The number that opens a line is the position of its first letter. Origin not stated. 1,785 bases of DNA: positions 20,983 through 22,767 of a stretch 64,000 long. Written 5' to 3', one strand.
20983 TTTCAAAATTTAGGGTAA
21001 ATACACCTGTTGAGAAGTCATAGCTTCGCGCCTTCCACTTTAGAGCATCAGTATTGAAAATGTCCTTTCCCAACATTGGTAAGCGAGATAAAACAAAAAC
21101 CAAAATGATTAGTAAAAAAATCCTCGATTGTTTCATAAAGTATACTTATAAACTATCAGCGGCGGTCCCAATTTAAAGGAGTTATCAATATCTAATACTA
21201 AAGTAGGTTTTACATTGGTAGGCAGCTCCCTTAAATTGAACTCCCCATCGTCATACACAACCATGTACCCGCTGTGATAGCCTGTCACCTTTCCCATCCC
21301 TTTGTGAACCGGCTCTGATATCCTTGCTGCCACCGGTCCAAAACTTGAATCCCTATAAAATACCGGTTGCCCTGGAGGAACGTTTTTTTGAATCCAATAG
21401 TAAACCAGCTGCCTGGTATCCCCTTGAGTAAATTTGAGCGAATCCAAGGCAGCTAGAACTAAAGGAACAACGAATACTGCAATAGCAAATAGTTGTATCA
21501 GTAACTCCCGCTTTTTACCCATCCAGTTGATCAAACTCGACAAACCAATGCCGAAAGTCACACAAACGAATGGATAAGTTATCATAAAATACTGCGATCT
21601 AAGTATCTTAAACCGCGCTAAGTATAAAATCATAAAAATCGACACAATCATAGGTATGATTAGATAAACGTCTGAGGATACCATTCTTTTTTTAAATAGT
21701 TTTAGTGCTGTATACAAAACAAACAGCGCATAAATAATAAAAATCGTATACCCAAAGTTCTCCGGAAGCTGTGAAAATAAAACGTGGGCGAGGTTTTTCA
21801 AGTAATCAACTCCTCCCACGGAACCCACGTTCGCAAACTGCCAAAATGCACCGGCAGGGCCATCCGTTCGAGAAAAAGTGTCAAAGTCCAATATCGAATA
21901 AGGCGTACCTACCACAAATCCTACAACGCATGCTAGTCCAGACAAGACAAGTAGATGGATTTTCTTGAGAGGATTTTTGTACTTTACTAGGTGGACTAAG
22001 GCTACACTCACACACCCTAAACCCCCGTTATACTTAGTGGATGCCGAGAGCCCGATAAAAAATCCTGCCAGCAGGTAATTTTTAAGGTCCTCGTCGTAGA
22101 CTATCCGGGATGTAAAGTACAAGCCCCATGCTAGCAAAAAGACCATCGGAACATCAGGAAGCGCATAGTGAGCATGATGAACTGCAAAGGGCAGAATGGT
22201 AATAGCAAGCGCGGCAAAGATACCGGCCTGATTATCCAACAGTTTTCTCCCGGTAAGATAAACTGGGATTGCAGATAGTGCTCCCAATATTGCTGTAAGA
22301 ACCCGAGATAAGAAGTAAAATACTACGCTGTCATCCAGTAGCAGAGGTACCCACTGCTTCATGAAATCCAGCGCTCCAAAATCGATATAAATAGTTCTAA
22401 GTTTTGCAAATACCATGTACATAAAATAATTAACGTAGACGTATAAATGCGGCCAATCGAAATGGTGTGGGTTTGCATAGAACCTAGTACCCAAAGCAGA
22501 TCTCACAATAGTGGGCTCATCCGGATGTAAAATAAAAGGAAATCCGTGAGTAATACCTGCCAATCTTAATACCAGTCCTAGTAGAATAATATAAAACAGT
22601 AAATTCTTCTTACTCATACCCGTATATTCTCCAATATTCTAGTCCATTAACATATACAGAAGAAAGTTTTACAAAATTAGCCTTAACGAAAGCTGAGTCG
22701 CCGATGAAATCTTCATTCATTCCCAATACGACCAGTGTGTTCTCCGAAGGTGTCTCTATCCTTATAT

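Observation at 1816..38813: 39-kb single-strand, translationally coupled glycosylation supercluster with at least six GT-C paralogs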

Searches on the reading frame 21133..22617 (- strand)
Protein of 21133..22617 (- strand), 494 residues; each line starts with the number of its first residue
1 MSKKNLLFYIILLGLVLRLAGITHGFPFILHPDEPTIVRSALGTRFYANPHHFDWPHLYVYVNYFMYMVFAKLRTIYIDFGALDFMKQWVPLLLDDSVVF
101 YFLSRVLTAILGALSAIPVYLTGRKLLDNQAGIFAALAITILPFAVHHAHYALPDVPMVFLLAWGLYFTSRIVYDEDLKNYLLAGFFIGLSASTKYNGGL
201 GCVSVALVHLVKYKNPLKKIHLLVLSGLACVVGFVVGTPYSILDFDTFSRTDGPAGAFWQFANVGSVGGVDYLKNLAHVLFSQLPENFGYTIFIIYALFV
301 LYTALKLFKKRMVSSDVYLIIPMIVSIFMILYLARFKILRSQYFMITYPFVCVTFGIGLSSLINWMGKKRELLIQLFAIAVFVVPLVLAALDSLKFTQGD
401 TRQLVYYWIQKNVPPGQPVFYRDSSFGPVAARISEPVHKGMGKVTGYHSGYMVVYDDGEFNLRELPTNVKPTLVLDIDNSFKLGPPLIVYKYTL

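Call 6: search_protein_families(library=pfam, proteins=[window:21133-22617:-], max_evalue=0.01)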
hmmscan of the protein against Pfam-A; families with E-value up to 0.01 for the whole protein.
window:21133-22617:- (494 aa): 1 family
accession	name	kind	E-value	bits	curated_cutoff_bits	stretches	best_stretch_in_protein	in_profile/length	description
PF13231.12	PMT_2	-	3.4e-16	60.3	26.1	1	105-232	25-152/160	Dolichyl-phosphate-mannose-protein mannosyltransferase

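Call 12: search_protein_families(library=ncbifam, proteins=[window:21133-22617:-], max_evalue=0.001)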
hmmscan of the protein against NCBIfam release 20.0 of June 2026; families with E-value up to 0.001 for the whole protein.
window:21133-22617:- (494 aa): 1 family
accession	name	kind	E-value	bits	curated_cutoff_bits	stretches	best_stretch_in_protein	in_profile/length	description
TIGR04154.1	archaeo_STT3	subfamily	4.3e-06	25.4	450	1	102-145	96-139/831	oligosaccharyl transferase, archaeosortase A system-associated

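Call 18: find_homologous_proteins(query=window:21133-22617:-, max_evalue=0.00001)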
Query window:21133-22617:- (494 aa): 210 proteins with E <= 0.00001 among 8000 candidates; the best 120 are listed.
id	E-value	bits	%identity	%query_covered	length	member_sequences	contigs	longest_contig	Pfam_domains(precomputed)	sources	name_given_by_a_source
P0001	8.4e-242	822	100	74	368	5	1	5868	PF02366.25,PF13231.13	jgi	-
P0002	5.7e-138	479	46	100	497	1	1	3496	PF02366.25,PF02516.21,PF13231.13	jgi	jgi:uncharacterized membrane protein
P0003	8.1e-132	459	44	98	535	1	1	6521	PF02366.25,PF13231.13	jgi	-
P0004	4.6e-128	447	45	89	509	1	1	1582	PF13231.13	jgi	jgi:hypothetical protein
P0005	2.0e-127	444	44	97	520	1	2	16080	PF02366.25,PF13231.13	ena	-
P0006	3.0e-127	444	45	96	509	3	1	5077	PF02366.25,PF13231.13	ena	-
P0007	2.1e-126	441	43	100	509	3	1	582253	PF02366.25,PF13231.13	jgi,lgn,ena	-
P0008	4.0e-125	437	45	99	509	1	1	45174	PF02366.25,PF13231.13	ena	-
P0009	5.4e-125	436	43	99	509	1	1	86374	PF02366.25,PF13231.13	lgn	-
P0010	7.7e-125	436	44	96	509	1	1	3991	PF13231.13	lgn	-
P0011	1.4e-124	435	45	96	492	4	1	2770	PF02366.25,PF13231.13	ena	-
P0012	2.3e-124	434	43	100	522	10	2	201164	PF02366.25,PF13231.13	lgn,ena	-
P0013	5.8e-124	433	42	100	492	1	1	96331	PF02366.25,PF13231.13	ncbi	ncbi:ArnT family glycosyltransferase [Patescibacteria group bacterium]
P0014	2.1e-123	431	42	99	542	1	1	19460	PF02516.21,PF13231.13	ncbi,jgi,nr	ncbi:glycosyltransferase family 39 protein [Patescibacteria group bacterium]|nr:glycosyltransferase 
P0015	1.0e-122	429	43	99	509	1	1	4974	PF13231.13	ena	-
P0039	1.1e-116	409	43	100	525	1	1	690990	PF02366.25,PF13231.13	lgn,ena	-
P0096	5.0e-106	374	40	99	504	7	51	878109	PF13231.13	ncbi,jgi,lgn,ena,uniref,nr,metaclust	ncbi:TPA: hypothetical protein DHW62_00845 [candidate division WWE3 bacterium]|uniref:Glycosyltransf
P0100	1.6e-105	372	43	86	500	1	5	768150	PF13231.13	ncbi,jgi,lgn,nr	ncbi:MAG: hypothetical protein KatS3mg101_0317 [Patescibacteria group bacterium]|nr:MAG: hypothetica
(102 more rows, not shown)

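Call 19: find_encoding_contigs(protein=P0096, flank=10000, max_places=1)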
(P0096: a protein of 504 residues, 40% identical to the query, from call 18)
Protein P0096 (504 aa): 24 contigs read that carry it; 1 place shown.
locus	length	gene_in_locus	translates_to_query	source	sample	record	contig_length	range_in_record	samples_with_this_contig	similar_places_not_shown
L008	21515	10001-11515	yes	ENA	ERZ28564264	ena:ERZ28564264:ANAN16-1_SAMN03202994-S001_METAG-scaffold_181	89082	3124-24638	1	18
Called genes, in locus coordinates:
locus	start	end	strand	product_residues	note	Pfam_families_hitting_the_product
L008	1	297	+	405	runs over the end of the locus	PF00534:Glycos_transf_1, PF13692:Glyco_trans_1_4, PF13524:Glyco_trans_1_2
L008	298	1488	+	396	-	PF20706:GT4-conflict, PF13439:Glyco_transf_4, PF13579:Glyco_trans_4_4, PF00534:Glycos_transf_1, PF13692:Glyco_trans_1_4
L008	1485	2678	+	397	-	PF13439:Glyco_transf_4, PF13579:Glyco_trans_4_4, PF08323:Glyco_transf_5, PF00534:Glycos_transf_1, PF13692:Glyco_trans_1_4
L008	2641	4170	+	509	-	PF13231:PMT_2 (weak)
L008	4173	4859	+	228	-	PF00535:Glycos_transf_2, PF10111:Glyco_tranf_2_2 (weak), PF13641:Glyco_tranf_2_3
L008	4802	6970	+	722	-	PF09852:DUF2079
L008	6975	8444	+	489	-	PF01943:Polysacc_synt, PF13440:Polysacc_synt_3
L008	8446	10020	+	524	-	PF13231:PMT_2 (weak)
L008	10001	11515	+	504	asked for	PF13231:PMT_2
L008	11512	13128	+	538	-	PF02366:PMT (weak), PF13231:PMT_2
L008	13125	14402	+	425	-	PF01943:Polysacc_synt, PF13440:Polysacc_synt_3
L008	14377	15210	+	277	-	PF00535:Glycos_transf_2, PF10111:Glyco_tranf_2_2 (faint)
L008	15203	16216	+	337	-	PF00535:Glycos_transf_2, PF10111:Glyco_tranf_2_2 (weak), PF13632:Glyco_trans_2_3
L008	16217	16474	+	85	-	PF06902:Fer4_19 (weak), PF13459:Fer4_15 (faint), PF13370:Fer4_13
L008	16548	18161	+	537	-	PF02310:B12-binding (faint), PF04055:Radical_SAM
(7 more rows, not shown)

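Call 20: find_encoding_contigs(protein=P0100, flank=10000, max_places=1)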
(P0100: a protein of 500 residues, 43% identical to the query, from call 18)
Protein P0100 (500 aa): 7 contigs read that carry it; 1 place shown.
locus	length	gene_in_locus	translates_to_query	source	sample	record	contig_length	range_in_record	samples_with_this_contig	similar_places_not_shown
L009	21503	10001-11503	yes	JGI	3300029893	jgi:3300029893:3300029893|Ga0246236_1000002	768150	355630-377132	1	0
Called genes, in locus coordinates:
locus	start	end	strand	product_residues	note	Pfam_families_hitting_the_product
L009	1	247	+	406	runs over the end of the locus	PF00534:Glycos_transf_1, PF13524:Glyco_trans_1_2, PF13692:Glyco_trans_1_4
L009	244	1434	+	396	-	PF20706:GT4-conflict, PF13439:Glyco_transf_4, PF13579:Glyco_trans_4_4, PF00534:Glycos_transf_1, PF13692:Glyco_trans_1_4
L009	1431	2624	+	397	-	PF08323:Glyco_transf_5 (weak), PF13439:Glyco_transf_4, PF13579:Glyco_trans_4_4, PF00534:Glycos_transf_1, PF13692:Glyco_trans_1_4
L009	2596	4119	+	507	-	-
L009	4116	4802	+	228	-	PF00535:Glycos_transf_2, PF10111:Glyco_tranf_2_2, PF13641:Glyco_tranf_2_3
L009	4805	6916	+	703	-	PF09852:DUF2079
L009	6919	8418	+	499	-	PF01943:Polysacc_synt, PF13440:Polysacc_synt_3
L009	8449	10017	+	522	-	PF02366:PMT (weak), PF13231:PMT_2 (weak)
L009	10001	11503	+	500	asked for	PF13231:PMT_2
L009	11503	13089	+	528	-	PF13231:PMT_2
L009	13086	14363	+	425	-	PF01943:Polysacc_synt, PF13440:Polysacc_synt_3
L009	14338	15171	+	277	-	PF00535:Glycos_transf_2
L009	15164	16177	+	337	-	PF00535:Glycos_transf_2, PF10111:Glyco_tranf_2_2 (weak), PF13632:Glyco_trans_2_3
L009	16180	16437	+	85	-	PF06902:Fer4_19 (weak), PF13459:Fer4_15 (weak), PF13370:Fer4_13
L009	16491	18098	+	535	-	PF02310:B12-binding (faint), PF04055:Radical_SAM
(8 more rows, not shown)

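Call 21: find_encoding_contigs(protein=P0039, flank=10000, max_places=1)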
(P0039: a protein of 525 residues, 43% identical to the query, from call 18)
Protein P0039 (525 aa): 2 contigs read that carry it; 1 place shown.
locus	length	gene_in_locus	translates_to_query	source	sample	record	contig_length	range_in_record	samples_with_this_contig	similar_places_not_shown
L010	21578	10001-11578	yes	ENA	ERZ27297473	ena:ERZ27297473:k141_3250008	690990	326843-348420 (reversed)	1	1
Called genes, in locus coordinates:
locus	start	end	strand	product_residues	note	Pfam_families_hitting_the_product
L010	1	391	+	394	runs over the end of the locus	PF20706:GT4-conflict (faint), PF13439:Glyco_transf_4, PF13579:Glyco_trans_4_4, PF00534:Glycos_transf_1, PF13692:Glyco_trans_1_4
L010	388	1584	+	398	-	PF13439:Glyco_transf_4, PF13579:Glyco_trans_4_4, PF00534:Glycos_transf_1, PF13692:Glyco_trans_1_4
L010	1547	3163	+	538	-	-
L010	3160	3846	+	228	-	PF00535:Glycos_transf_2, PF10111:Glyco_tranf_2_2 (weak), PF13641:Glyco_tranf_2_3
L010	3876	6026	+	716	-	PF09852:DUF2079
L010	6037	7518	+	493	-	PF01943:Polysacc_synt, PF13440:Polysacc_synt_3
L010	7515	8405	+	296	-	PF03706:LPG_synthase_TM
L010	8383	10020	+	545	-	PF13231:PMT_2 (weak)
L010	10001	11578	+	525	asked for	PF02366:PMT, PF13231:PMT_2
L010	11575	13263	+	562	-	PF02366:PMT (weak), PF13231:PMT_2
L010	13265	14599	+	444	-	PF01943:Polysacc_synt, PF13440:Polysacc_synt_3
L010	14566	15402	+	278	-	PF13641:Glyco_tranf_2_3 (weak), PF00535:Glycos_transf_2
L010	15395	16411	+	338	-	PF00535:Glycos_transf_2, PF10111:Glyco_tranf_2_2, PF13641:Glyco_tranf_2_3 (weak), PF13632:Glyco_trans_2_3 (weak)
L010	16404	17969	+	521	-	PF02310:B12-binding, PF04055:Radical_SAM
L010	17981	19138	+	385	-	PF13439:Glyco_transf_4 (weak), PF00534:Glycos_transf_1, PF13692:Glyco_trans_1_4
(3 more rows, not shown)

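Call 23: find_related_loci(query=A1, collection=genome_contigs, flank=10000)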
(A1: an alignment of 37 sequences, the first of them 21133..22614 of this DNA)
Query A1 (493 aa) in genome_contigs; peptide patterns used: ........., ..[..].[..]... (x = any residue, [..] = any of these).
129 stretches matched a pattern; 80 encode a relative of the query (tblastn E <= 1e-3); 80 distinct loci.
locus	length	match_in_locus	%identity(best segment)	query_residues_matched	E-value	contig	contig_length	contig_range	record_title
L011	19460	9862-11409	42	5-492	6e-130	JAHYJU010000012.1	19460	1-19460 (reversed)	MAG: Patescibacteria group bacterium isolate KA30 NODE_1429_length_19460_cov_4.522061, whole genome shotgun sequence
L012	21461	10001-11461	41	1-492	2e-127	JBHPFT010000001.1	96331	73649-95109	Patescibacteria group bacterium isolate SAG AM-311-K10 NODE_1_length_96331_cov_32.566309, whole genome shotgun sequence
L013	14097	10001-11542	42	5-492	4e-126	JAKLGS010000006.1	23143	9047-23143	MAG: Patescibacteria group bacterium isolate RA.bin45 RA.bin45_6, whole genome shotgun sequence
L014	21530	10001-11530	42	9-492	7e-126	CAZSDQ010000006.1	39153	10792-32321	MAG TPA_asm: uncultured Candidatus Saccharibacteria bacterium isolate binchicken_co117_468 genome assembly, contig: NODE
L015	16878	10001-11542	41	5-492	9e-124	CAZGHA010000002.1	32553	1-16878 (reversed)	MAG TPA_asm: uncultured Candidatus Saccharibacteria bacterium isolate binchicken_co39_211 genome assembly, contig: NODE_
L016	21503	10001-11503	43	3-491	5e-129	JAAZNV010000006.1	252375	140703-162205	MAG: candidate division WWE3 bacterium isolate AS27yjCOA_202 63122_AS27, whole genome shotgun sequence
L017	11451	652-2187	41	9-492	2e-122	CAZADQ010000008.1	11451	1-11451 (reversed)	MAG TPA_asm: uncultured Candidatus Saccharibacteria bacterium isolate SRP192927_co10_439 genome assembly, contig: NODE_4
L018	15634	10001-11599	40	9-492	5e-122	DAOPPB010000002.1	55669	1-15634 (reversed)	MAG TPA_asm: bacterium isolate AMR_MDS_1559 NODE_749_length_55669_cov_7.511670, whole genome shotgun sequence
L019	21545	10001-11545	41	5-490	7e-122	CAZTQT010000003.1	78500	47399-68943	MAG TPA_asm: uncultured Candidatus Saccharibacteria bacterium isolate binchicken_co45_572 genome assembly, contig: NODE_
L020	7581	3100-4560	42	17-491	3e-121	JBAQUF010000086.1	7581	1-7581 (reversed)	MAG: Patescibacteria group bacterium isolate MFD12006_ilm_asm_bin4 k127_78460, whole genome shotgun sequence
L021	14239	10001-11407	46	16-491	2e-119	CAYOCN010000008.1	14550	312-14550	MAG TPA_asm: uncultured Candidatus Saccharibacteria bacterium isolate SRP272421_co3_296 genome assembly, contig: NODE_11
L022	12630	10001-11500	40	4-492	1e-119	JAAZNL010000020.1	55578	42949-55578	MAG: candidate division WWE3 bacterium isolate AS27yjCOA_165 35665_AS27, whole genome shotgun sequence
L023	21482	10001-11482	43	1-488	2e-119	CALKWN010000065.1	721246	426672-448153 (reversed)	MAG TPA_asm: uncultured candidate division WWE3 bacterium isolate SRR6007446_bin.103_CONCOCT_v1.1_MAG genome assembly, c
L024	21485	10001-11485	42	9-493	1e-117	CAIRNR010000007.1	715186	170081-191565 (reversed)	uncultured candidate division WWE3 bacterium isolate AM-2014_bin-1800 genome assembly, contig: bin-1800:7/8, whole genom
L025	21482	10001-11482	40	1-488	7e-117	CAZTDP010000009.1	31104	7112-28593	MAG TPA_asm: uncultured Candidatus Saccharibacteria bacterium isolate SRP192927_co3_84 genome assembly, contig: NODE_278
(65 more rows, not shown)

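Call 25: search_solved_structures(query=A1, max_evalue=1)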
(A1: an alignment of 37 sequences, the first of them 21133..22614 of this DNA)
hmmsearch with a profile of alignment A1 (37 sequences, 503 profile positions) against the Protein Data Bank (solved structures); distinct sequences matched with E-value up to 1: 1.
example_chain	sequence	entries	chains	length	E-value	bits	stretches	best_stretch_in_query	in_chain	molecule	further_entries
6p25_A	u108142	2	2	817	3.1e-13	52.8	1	104-253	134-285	Dolichyl-phosphate-mannose--protein mannosyltransferase 1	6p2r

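Call 36: predict_structure(alignment_id=A1)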
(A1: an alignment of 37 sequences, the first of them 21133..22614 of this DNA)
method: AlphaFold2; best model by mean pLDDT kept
length: 493 residues; sequences in the alignment: 37
mean_pLDDT: 89.5   pTM: 0.90
mean pLDDT of the five models: 89.5, 88.3, 87.5, 86.7, 86.4
residues with pLDDT >= 90: 305; 70-90: 159; 50-70: 29; < 50: 0
segments of 3 or more residues with pLDDT < 50: none
pLDDT, mean of each block of 10 residues (from residue 1): 85 97 89 81 68 71 91 88 85 89 96 98 95 98 93 93 97 92 97 88 93 89 96 85 74 67 78 91 92 96 92 85 93 85 93 97 88 93 96 94 95 94 89 92 90 83 85 94 94 91
secondary structure, 60 per line:
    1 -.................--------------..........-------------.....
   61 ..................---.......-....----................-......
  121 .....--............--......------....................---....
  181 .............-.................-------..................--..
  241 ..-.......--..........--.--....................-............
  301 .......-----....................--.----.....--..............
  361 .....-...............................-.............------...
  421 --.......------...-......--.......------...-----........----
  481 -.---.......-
elements in order: H2-18 H33-42 H56-78 H82-88 H90-93 H98-113 H115-125 H128-139 H142-147 H154-173 H177-193 H195-211 H219-236 H239-242 H244-250 H253-262 H268-287 H289-307 H313-332 H340-344 H347-365 H367-397 H400-411 E418-420 H423-429 E436-438 H440-445 E448-454 E469-476 E486-492

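Call 39: fold_search(model_id=the predicted structure, library=pdb)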
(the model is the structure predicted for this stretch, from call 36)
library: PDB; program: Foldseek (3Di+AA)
matches with E <= 10: 203; with E <= 0.001: 30
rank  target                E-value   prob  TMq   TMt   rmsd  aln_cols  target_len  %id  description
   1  3wak                  1.9e-09  1.00  0.54  0.33  10.4       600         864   15  Crystal structure of the Archaeoglobus fulgidus oligosaccharyltransferase (O29867_ARCFU) in the apo form (released 2013-10-30)
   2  3waj                  9.8e-09  1.00  0.51  0.33  12.9       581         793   15  Crystal structure of the Archaeoglobus fulgidus oligosaccharyltransferase (O29867_ARCFU) complex with Zn and sulfate (released 2013-10-30)
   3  5gmy_A                1.9e-08  1.00  0.53  0.33  11.6       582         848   15  Crystal structure of the Archaeoglobus fulgidus oligosaccharyltransferase (O29867_ARCFU) tethered with an acceptor pep (released 2017-02-01)
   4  7oci_F                2.1e-08  1.00  0.49  0.39  11.2       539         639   13  Cryo-EM structure of yeast Ost6p containing oligosaccharyltransferase complex (released 2022-02-16)
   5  7e9s_A                4.5e-08  1.00  0.52  0.32  12.1       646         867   15  Archaeal oligosaccharyltransferase AglB from Archaeoglobus fulgidus in complex with an inhibitory peptide and a dolich (released 2021-09-08)
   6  8agc_A                6.0e-08  1.00  0.53  0.39  11.0       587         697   13  Structure of yeast oligosaccharylransferase complex with lipid-linked oligosaccharide and non-acceptor peptide bound (released 2022-12-07)
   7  6s7o_A                7.1e-08  1.00  0.50  0.39  11.7       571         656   13  Cryo-EM structure of human oligosaccharyltransferase complex OST-A (released 2019-12-18)
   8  8age_A                7.4e-08  1.00  0.52  0.41  10.8       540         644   14  Structure of yeast oligosaccharylransferase complex with acceptor peptide bound (released 2022-12-07)
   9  6ezn_F                7.7e-08  1.00  0.51  0.40  12.1       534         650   13  Cryo-EM structure of the yeast oligosaccharyltransferase (OST) complex (released 2018-01-17)
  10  5f15                  8.0e-08  1.00  0.55  0.51   8.9       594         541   13  Crystal Structure of ArnT from Cupriavidus metallidurans bound to Undecaprenyl phosphate (released 2016-02-17)
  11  8agb_A                8.0e-08  1.00  0.51  0.41  10.8       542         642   14  Structure of yeast oligosaccharylransferase complex with lipid-linked oligosaccharide bound (released 2022-12-07)
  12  8b6l_I                1.1e-07  1.00  0.49  0.37  11.5       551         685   13  Subtomogram average of the human Sec61-TRAP-OSTA-translocon (released 2022-12-07)
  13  6s7t_A                1.2e-07  1.00  0.53  0.38  10.3       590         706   12  Cryo-EM structure of human oligosaccharyltransferase complex OST-B (released 2019-12-18)
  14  6c26_A                1.8e-07  1.00  0.48  0.38  12.6       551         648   15  The Cryo-EM structure of a eukaryotic oligosaccharyl transferase complex (released 2018-01-31)
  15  9n9j_I                1.9e-07  1.00  0.53  0.39  10.4       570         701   13  Structure of a GRP94 folding intermediate engaged with a CCDC134- and FKBP11-bound secretory translocon (released 2025-11-19)
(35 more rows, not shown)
